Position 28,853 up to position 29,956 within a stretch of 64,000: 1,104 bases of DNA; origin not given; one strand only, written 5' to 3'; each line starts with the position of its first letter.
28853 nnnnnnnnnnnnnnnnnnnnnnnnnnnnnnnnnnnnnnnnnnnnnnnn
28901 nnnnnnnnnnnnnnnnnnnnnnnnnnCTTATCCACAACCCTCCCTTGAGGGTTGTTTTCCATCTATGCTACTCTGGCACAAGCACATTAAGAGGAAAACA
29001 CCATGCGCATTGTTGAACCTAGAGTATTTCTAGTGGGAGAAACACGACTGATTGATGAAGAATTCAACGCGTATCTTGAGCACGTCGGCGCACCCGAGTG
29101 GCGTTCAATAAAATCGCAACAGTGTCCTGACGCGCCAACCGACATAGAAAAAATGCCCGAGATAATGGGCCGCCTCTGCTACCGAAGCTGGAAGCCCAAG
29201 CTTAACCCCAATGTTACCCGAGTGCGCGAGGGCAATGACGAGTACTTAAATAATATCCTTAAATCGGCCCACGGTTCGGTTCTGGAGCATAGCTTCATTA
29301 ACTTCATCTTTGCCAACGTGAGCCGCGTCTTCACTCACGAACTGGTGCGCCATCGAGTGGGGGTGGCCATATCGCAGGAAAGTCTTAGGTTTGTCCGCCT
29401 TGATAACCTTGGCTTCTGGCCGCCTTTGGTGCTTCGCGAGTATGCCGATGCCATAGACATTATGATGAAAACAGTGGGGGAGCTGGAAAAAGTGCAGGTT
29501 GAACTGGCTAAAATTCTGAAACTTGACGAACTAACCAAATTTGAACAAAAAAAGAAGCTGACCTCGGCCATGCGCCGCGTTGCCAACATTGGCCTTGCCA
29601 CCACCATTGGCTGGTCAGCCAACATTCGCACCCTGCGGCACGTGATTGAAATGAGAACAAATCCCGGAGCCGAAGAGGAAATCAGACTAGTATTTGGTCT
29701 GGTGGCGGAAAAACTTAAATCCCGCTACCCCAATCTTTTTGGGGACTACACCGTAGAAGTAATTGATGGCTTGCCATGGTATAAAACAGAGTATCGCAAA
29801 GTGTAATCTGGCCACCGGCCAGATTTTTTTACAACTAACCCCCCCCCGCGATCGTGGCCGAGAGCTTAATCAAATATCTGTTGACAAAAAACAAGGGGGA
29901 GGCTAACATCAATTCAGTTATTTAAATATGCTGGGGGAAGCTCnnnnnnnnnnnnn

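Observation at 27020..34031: Dense nucleotide-salvage or modification island with duplicated deoxyribosyltransferase-like genes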

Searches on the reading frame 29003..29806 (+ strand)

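Call 3: search_protein_families(library=pfam, proteins=[window:29003-29806:+], max_evalue=0.1)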
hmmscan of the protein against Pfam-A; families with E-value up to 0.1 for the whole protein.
window:29003-29806:+ (267 aa): 1 family
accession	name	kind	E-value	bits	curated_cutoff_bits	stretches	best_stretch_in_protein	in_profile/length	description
PF02511.20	Thy1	-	5e-33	114.9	24.8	1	47-244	8-191/191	Thymidylate synthase complementing protein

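Call 4: search_protein_families(library=ncbifam, proteins=[window:29003-29806:+], max_evalue=0.1)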
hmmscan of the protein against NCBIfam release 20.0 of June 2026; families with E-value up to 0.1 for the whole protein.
window:29003-29806:+ (267 aa): 4 families
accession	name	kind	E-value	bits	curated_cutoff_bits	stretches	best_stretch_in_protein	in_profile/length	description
TIGR02170.1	thyX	equivalog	1.7e-26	93.1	87.9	1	47-249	13-211/211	FAD-dependent thymidylate synthase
NF053706.1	PrRKinActvMcsABac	equivalog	0.02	14.7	210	1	41-104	83-146/182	protein-arginine kinase activator protein McsA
NF005213.0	PRK06698.1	equivalog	0.034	12.9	768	1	35-91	269-329/459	bifunctional 5'-methylthioadenosine/S-adenosylhomocysteine nucleosidase/phosphatase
NF004598.0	PRK05932.1-5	equivalog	0.061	12.1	621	1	51-159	301-410/504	RNA polymerase factor sigma-54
